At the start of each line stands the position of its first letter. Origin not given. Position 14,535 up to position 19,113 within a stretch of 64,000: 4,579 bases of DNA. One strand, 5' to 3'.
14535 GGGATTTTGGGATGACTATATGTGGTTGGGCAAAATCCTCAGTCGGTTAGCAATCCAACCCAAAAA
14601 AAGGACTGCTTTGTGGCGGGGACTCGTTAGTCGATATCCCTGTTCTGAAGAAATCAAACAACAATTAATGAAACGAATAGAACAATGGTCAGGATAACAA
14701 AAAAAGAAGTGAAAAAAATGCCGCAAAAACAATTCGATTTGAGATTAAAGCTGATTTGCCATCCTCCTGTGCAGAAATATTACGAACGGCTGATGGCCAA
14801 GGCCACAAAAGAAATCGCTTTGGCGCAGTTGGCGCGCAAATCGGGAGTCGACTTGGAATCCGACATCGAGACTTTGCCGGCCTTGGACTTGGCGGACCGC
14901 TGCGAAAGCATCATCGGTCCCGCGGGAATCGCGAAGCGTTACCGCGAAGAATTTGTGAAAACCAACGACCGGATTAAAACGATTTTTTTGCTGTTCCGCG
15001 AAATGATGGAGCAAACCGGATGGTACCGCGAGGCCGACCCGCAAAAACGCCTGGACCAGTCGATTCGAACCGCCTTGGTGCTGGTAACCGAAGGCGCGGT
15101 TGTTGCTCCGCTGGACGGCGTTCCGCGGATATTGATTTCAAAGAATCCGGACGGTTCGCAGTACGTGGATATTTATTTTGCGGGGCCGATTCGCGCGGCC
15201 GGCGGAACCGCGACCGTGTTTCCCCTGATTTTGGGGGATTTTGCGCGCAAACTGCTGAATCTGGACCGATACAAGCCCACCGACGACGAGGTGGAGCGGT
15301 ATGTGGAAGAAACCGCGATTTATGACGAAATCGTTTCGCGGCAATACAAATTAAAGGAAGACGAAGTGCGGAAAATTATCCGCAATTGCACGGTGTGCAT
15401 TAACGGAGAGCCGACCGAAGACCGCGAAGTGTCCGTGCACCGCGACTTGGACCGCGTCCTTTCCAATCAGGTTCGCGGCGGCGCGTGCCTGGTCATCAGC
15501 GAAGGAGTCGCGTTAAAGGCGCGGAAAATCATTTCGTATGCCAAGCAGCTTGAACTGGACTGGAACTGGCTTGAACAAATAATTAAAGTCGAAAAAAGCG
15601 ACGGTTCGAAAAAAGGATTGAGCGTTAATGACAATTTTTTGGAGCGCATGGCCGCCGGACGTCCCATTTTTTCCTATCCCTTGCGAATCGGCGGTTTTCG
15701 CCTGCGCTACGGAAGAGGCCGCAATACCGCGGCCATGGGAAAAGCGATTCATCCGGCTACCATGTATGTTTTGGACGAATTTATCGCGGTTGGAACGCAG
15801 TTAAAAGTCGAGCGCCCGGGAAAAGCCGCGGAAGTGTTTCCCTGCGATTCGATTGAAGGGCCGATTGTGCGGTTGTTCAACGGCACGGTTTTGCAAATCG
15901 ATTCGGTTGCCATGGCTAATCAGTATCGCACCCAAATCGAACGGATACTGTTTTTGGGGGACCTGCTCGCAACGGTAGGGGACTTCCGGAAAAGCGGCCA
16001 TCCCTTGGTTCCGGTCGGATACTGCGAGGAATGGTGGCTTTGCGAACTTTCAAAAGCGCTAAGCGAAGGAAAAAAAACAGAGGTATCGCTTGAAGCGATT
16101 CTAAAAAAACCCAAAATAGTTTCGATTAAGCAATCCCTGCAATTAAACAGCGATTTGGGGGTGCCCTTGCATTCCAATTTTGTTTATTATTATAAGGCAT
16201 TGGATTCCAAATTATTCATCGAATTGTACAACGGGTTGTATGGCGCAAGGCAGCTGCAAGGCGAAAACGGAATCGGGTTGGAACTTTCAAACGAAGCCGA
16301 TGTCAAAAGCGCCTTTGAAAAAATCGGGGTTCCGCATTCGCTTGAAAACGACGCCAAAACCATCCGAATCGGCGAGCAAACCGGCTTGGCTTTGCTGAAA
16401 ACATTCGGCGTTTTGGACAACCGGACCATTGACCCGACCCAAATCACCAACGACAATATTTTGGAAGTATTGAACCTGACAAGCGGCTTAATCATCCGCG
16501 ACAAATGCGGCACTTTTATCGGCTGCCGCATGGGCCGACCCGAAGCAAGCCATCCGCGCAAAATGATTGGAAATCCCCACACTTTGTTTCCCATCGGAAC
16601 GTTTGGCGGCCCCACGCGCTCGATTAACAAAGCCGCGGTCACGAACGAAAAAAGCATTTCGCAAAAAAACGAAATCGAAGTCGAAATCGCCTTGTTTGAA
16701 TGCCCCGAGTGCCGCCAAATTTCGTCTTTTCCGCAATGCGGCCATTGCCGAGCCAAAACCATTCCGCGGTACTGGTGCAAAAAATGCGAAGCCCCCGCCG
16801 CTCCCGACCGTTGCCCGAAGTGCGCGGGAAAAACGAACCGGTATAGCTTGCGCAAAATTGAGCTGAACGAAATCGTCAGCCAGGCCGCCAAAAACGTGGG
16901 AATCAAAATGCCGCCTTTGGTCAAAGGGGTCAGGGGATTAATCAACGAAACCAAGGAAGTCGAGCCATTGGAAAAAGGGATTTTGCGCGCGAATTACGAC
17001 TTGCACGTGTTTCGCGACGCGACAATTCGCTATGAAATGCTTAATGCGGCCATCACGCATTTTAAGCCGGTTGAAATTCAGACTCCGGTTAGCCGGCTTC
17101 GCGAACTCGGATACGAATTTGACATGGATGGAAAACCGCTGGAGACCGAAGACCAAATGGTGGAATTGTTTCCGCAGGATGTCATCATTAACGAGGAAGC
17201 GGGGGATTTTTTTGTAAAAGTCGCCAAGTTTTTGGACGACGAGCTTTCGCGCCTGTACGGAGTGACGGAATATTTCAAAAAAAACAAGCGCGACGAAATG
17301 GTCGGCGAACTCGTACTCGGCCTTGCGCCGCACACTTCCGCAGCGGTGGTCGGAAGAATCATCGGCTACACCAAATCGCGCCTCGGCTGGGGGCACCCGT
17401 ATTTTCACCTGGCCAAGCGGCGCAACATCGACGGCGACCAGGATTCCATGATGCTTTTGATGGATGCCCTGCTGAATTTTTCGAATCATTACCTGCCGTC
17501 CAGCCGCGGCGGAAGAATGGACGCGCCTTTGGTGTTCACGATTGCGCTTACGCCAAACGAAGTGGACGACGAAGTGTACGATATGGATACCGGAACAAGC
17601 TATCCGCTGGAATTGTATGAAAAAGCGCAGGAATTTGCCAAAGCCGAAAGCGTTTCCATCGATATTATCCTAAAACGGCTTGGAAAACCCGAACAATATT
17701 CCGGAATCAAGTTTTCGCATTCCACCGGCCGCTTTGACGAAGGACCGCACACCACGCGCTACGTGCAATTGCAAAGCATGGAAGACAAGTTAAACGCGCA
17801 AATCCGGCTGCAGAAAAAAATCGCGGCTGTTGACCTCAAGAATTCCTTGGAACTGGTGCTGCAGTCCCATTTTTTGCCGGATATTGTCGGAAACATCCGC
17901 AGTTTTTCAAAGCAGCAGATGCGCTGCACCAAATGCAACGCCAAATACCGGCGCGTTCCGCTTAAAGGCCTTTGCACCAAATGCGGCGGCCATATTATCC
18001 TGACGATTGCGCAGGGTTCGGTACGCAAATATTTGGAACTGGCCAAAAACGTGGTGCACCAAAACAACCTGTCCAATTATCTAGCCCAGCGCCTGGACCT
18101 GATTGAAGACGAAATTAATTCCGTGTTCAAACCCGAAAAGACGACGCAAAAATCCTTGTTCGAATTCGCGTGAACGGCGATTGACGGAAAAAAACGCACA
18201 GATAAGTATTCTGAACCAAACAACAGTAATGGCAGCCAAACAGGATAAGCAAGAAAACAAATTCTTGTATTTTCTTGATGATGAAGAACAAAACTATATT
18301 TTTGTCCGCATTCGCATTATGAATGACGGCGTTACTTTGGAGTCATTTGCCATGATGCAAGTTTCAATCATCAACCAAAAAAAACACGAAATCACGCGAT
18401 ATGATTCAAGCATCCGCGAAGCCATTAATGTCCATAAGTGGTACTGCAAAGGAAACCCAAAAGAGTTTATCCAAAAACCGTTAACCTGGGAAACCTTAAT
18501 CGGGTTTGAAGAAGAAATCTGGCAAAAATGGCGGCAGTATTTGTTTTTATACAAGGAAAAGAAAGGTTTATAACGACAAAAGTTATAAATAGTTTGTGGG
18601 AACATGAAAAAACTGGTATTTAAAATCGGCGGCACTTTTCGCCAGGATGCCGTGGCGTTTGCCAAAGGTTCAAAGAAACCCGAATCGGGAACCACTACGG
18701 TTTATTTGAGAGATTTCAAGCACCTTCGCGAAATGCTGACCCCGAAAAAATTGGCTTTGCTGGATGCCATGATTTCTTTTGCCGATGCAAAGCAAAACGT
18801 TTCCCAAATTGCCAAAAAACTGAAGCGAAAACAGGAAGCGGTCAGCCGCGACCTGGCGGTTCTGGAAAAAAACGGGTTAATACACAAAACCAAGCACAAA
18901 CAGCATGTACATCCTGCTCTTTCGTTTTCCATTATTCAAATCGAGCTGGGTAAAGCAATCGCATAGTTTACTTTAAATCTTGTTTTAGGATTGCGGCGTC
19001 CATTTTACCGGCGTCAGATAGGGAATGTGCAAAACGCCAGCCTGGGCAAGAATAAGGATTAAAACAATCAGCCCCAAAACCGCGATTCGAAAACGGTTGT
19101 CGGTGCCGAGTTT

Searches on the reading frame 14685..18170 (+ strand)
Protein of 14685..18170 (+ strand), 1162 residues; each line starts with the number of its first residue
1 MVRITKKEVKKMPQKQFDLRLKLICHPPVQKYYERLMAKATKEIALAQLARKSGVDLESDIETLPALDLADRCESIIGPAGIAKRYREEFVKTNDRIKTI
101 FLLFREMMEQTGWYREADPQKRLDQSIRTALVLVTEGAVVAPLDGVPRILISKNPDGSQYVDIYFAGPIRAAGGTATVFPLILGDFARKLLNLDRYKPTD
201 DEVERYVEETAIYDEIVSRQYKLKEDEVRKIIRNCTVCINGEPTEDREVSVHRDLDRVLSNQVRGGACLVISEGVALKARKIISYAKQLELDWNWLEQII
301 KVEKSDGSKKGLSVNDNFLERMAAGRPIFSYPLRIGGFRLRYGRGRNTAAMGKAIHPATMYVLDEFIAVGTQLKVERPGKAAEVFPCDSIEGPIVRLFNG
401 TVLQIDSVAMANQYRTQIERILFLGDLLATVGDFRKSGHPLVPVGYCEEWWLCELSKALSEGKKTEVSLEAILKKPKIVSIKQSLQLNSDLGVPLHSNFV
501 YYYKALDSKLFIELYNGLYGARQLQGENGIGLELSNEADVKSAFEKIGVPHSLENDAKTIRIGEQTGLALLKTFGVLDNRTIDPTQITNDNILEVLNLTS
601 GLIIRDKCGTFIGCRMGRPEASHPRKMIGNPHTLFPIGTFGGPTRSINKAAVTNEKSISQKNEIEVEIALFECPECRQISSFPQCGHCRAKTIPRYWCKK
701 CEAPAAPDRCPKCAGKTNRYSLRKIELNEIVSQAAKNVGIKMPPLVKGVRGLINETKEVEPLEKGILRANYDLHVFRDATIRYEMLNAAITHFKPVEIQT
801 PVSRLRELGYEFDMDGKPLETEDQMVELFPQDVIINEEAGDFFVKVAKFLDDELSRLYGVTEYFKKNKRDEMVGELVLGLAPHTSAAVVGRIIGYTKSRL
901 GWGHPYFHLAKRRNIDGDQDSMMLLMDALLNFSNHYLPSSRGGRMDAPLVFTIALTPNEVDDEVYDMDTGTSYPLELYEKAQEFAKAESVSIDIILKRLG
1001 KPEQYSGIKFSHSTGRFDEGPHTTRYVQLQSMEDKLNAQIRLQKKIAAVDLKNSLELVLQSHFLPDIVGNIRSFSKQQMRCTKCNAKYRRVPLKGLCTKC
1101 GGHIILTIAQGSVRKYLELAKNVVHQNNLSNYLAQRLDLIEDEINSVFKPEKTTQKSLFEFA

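Call 52: search_protein_families(library=pfam, proteins=[window:14685-18170:+], max_evalue=0.001)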
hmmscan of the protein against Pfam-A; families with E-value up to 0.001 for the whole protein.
window:14685-18170:+ (1162 aa): 3 families
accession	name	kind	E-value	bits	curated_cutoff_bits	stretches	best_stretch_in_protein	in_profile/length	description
PF24846.1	PolC_DP2_cat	-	2.8e-120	401.2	24.3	1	744-1035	6-299/299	DNA polymerase II large subunit DP2, catalytic domain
PF24844.1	PolC_DP2_central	-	1.8e-108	363.2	24.3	1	308-703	4-368/372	DNA polymerase II large subunit DP2, central domain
PF03833.19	PolC_DP2_N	-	4.2e-90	302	24.3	1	31-301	1-270/271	DNA polymerase II large subunit DP2, N-terminal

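Call 79: find_related_loci(query=window:14685-18170:+, collection=genome_contigs, flank=4000)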
Query window:14685-18170:+ (1162 aa) in genome_contigs; peptide patterns used: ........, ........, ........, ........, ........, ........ (x = any residue, [..] = any of these).
26 stretches matched a pattern; 13 encode a relative of the query (tblastn E <= 1e-3); 13 distinct loci.
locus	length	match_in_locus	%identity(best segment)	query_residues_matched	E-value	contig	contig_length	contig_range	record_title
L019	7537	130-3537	51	30-1162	0e+0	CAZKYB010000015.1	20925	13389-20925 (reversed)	MAG TPA_asm: uncultured archaeon isolate SRP342105_co1_296 genome assembly, contig: NODE_3369_length_20925_cov_5.978678,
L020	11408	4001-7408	51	30-1162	0e+0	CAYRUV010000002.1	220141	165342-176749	MAG TPA_asm: uncultured archaeon isolate SRP278252_co2_866 genome assembly, contig: NODE_45_length_220141_cov_7.767932,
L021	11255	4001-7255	41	22-1161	0e+0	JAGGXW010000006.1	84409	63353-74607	MAG: Thermoplasmata archaeon isolate AUK162 PB_MBMC_116_c_000000000019, whole genome shotgun sequence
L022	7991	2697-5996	41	14-1161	0e+0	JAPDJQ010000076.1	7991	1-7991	MAG: Thermoplasmatota archaeon isolate S5B3_HD70 c_000000001984, whole genome shotgun sequence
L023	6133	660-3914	41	29-1161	0e+0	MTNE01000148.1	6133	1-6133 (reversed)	MAG: Thermoplasmatales archaeon JdFR-43 JGI24020J35080_1003555, whole genome shotgun sequence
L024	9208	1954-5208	41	29-1161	0e+0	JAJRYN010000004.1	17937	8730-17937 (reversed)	MAG: archaeon isolate Dive96_bin3.341 k141_87172, whole genome shotgun sequence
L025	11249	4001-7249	41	29-1161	0e+0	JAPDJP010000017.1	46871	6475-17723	MAG: Thermoplasmatota archaeon isolate S4B5_HD70 c_000000000273, whole genome shotgun sequence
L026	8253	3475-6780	40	29-1161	0e+0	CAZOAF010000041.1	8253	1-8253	MAG TPA_asm: uncultured Thermoplasmatales archaeon isolate binchicken_co256_391 genome assembly, contig: NODE_24796_leng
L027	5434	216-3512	38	22-1161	0e+0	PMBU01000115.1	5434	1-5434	MAG: Methanomassiliicoccaceae archaeon isolate fen_65 73.20120700_E3M.288_contig_1395868, whole genome shotgun sequence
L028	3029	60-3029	40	120-1148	0e+0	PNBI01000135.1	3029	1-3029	MAG: Methanomassiliicoccaceae archaeon isolate fen_33 73.20110800_E3D.115_contig_174700, whole genome shotgun sequence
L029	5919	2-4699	34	144-1161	9e-162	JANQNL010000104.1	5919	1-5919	MAG: Thermoplasmatota archaeon isolate PL23a_bin.128 k99_5441524, whole genome shotgun sequence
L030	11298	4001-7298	43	22-1161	0e+0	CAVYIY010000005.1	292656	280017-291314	MAG: Methanomassiliicoccaceae archaeon isolate MFD01299.bin.2.50 genome assembly, contig: contig_17389, whole genome sho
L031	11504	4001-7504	39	14-1161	0e+0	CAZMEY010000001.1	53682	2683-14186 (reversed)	MAG TPA_asm: Candidatus Woesearchaeota archaeon isolate SRP263991_co7_924 genome assembly, contig: NODE_582_length_53682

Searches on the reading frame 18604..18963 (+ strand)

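Call 52: search_protein_families(library=pfam, proteins=[window:18604-18963:+], max_evalue=0.001)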
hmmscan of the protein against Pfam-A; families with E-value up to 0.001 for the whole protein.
window:18604-18963:+ (120 aa): 7 families
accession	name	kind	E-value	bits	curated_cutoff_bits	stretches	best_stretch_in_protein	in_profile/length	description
PF25212.1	HVO_A0114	-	1e-13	51.3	27.6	1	31-109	6-82/84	HVO_A0114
PF14394.12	DUF4423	-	3.8e-06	27.2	30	1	51-99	24-73/165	Domain of unknown function (DUF4423)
PF01047.28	MarR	-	4.2e-06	27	24.6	1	64-99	18-53/59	MarR family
PF01022.26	HTH_5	-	7e-06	26.3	22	1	47-95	2-47/47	Bacterial regulatory protein, arsR family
PF12802.13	MarR_2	-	7e-05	23.4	27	1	45-99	3-56/61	MarR family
PF13730.12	HTH_36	-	0.00081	19.6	25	0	45-93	3-55/55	Helix-turn-helix domain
PF12840.13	HTH_20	-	0.00085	19.7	27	0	49-94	6-49/51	Helix-turn-helix domain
